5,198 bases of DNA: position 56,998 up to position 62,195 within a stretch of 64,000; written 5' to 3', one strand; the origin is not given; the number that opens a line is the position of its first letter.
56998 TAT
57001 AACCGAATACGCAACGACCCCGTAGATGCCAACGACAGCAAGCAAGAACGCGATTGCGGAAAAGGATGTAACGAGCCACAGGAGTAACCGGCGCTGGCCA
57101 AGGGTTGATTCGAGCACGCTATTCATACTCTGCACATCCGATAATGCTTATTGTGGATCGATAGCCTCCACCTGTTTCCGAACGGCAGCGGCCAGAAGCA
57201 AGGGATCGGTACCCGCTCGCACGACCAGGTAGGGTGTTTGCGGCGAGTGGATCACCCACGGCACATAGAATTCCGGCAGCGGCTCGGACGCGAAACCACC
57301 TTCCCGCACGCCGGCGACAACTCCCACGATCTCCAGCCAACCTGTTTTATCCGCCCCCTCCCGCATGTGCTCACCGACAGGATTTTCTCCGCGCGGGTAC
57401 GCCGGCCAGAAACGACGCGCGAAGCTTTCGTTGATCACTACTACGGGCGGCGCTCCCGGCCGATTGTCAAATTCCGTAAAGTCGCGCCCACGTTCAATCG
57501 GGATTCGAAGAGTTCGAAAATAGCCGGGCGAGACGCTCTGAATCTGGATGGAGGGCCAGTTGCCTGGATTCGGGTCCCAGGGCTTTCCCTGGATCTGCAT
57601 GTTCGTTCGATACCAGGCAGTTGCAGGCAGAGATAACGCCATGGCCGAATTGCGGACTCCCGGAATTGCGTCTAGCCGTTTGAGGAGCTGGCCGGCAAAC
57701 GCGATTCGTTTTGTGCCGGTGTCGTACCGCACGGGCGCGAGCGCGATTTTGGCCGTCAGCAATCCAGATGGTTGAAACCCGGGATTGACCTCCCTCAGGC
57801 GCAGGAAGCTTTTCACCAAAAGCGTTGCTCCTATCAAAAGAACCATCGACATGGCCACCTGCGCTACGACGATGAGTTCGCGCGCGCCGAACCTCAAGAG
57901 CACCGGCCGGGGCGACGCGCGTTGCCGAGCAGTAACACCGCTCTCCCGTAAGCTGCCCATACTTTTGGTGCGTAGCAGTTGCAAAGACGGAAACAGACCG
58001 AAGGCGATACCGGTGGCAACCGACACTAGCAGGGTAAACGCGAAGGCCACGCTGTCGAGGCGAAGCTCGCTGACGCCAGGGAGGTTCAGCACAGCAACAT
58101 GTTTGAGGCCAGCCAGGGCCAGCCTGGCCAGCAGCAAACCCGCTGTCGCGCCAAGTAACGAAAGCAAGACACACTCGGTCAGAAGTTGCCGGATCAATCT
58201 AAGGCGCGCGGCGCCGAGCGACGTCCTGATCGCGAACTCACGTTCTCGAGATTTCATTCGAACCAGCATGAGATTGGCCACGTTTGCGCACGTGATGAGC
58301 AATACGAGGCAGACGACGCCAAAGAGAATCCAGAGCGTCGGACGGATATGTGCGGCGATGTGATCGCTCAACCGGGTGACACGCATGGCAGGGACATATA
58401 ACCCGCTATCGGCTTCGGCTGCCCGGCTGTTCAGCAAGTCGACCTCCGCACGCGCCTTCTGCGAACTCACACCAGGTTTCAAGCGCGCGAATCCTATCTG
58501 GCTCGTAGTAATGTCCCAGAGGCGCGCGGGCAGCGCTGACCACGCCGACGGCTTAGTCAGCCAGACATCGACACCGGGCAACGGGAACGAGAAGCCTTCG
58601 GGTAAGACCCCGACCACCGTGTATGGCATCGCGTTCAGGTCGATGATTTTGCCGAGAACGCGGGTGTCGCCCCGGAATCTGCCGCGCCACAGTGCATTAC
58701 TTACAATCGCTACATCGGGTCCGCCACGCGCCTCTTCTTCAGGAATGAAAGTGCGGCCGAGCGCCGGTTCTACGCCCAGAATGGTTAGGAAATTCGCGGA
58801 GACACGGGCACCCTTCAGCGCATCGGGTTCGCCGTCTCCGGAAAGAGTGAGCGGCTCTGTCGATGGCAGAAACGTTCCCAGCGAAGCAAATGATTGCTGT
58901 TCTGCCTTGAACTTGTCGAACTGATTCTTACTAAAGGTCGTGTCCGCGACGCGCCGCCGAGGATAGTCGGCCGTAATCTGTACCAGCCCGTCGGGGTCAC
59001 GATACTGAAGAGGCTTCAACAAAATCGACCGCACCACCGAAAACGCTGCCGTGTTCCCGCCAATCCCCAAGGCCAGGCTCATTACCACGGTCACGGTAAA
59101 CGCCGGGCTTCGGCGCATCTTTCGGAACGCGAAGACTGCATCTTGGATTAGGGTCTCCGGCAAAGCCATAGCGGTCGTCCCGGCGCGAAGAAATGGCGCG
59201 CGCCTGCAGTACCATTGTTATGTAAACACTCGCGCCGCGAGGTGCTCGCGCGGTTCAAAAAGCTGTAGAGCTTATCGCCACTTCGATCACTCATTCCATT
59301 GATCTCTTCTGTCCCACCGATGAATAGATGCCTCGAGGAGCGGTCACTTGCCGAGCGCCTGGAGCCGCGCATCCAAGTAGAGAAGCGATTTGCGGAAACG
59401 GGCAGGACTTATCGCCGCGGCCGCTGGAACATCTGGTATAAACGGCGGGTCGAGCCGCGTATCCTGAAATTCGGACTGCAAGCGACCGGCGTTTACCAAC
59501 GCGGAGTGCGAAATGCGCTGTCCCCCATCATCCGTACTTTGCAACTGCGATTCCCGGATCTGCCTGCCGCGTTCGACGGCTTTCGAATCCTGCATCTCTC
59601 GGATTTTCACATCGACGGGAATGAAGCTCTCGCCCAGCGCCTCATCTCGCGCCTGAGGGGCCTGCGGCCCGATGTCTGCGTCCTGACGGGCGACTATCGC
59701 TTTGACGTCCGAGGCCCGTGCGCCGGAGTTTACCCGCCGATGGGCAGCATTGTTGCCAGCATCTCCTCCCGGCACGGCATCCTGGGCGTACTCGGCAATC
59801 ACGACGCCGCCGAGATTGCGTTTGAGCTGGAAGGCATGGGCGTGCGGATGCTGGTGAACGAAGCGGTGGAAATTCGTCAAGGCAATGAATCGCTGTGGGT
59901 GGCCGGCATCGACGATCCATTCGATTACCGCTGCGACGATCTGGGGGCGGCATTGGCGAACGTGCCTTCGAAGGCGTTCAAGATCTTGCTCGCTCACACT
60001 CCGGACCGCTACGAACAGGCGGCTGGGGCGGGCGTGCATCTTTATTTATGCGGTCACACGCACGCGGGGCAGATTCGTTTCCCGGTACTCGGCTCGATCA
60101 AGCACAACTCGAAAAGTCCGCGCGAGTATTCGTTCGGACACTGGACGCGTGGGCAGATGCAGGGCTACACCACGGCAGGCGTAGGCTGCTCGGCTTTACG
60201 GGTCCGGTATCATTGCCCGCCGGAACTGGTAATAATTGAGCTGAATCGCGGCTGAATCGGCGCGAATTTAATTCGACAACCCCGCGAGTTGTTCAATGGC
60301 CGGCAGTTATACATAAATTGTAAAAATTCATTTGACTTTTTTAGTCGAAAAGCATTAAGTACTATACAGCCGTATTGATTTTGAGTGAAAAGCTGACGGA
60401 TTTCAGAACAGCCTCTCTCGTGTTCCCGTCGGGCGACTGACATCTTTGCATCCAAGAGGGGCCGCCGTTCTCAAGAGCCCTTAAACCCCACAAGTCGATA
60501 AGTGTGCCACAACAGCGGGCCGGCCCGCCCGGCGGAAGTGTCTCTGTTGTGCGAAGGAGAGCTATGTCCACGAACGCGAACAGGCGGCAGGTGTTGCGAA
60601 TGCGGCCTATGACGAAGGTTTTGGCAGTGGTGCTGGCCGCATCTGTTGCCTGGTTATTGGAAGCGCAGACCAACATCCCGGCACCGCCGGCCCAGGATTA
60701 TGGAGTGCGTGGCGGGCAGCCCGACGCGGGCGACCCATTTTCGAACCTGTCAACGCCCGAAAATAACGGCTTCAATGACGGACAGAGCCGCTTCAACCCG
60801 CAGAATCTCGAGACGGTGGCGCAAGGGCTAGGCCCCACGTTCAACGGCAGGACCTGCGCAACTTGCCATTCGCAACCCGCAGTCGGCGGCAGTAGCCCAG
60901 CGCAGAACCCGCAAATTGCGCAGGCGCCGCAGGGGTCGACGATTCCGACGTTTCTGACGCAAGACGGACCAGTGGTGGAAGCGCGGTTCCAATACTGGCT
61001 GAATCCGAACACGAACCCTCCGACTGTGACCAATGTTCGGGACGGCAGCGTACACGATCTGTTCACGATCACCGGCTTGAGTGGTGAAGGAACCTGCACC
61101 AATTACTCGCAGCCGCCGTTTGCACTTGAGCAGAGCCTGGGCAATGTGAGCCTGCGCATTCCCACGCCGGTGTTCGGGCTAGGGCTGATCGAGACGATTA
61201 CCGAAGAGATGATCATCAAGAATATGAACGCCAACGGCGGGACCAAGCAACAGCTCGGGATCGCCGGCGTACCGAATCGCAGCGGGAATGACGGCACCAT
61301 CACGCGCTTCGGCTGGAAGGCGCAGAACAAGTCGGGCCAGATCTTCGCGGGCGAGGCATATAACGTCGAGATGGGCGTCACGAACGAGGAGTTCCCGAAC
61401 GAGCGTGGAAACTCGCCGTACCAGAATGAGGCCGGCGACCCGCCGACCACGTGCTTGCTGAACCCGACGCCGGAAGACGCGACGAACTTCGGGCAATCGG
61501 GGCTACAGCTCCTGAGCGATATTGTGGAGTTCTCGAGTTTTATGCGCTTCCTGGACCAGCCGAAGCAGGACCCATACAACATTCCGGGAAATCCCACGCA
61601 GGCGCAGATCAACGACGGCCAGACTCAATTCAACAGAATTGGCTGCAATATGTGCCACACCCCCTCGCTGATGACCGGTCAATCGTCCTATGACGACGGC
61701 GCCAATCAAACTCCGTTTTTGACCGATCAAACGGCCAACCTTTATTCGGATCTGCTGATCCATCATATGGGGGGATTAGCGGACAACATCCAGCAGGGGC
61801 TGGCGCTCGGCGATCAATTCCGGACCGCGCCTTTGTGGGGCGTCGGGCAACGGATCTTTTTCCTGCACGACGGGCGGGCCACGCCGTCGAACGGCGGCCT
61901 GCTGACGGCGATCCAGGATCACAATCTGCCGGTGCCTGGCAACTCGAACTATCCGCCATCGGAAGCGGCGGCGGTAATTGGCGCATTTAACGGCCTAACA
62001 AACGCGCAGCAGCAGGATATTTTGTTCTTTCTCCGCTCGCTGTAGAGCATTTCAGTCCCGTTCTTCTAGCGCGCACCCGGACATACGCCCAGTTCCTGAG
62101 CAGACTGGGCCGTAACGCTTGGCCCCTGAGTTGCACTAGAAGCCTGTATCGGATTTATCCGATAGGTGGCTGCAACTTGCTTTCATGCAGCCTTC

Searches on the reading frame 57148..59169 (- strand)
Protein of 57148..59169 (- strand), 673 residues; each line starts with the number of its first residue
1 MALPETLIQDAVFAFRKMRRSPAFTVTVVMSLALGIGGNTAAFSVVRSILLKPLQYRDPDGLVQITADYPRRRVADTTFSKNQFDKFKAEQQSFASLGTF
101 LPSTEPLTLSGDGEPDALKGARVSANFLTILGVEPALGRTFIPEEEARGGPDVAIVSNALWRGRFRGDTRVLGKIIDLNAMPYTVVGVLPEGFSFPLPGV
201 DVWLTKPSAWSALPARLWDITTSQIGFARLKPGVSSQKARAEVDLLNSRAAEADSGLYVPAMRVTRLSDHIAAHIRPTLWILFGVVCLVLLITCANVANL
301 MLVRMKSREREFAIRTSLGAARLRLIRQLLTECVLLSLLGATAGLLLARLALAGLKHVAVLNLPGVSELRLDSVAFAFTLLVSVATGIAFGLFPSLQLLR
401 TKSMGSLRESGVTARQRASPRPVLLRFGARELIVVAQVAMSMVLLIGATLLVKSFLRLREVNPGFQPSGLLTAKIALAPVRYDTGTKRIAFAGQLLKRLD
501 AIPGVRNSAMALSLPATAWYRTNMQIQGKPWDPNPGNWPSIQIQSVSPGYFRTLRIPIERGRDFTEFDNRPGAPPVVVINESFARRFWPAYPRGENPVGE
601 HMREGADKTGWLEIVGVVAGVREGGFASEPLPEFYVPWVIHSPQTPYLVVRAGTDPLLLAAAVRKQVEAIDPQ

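Call 80: search_protein_families(library=pfam, proteins=[window:57148-59169:-], max_evalue=0.0001)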
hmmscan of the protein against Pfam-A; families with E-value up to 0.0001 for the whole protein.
window:57148-59169:- (673 aa): 2 families
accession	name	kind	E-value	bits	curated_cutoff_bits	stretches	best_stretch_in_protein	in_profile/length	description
PF12704.14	MacB_PCD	-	2.4e-36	126.4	27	2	25-244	1-205/207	MacB-like periplasmic core domain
PF02687.27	FtsX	-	1.6e-10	41.5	25.5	1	285-401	3-118/120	FtsX-like permease C-terminal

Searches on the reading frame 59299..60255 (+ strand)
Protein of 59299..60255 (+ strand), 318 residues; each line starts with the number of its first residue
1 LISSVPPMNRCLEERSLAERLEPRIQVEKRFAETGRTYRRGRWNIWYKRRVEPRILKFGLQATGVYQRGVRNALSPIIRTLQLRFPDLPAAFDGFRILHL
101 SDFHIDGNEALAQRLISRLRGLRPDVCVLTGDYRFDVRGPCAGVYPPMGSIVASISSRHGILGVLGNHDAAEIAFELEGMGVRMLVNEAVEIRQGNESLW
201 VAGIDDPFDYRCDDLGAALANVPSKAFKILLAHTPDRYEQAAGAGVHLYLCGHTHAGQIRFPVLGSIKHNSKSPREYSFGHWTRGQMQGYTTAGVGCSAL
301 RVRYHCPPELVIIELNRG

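Call 80: search_protein_families(library=pfam, proteins=[window:59299-60255:+], max_evalue=0.0001)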
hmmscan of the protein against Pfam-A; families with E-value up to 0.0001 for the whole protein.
window:59299-60255:+ (318 aa): 2 families
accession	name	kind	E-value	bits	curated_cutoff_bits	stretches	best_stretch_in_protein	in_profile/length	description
PF00149.33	Metallophos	-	6.8e-08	33.6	21.5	1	95-256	1-190/191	Calcineurin-like phosphoesterase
PF12850.12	Metallophos_2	-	4.3e-07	30.5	27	1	96-259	2-121/154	Calcineurin-like phosphoesterase superfamily domain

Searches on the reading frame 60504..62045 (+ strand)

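Call 80: search_protein_families(library=pfam, proteins=[window:60504-62045:+], max_evalue=0.0001)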
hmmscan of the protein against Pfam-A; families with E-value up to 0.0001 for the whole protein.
window:60504-62045:+ (513 aa): 1 family
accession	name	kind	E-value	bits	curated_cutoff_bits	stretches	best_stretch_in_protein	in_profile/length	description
PF06537.16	DHOR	-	8e-30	104.2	22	1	215-462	212-463/499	Di-haem oxidoreductase, putative peroxidase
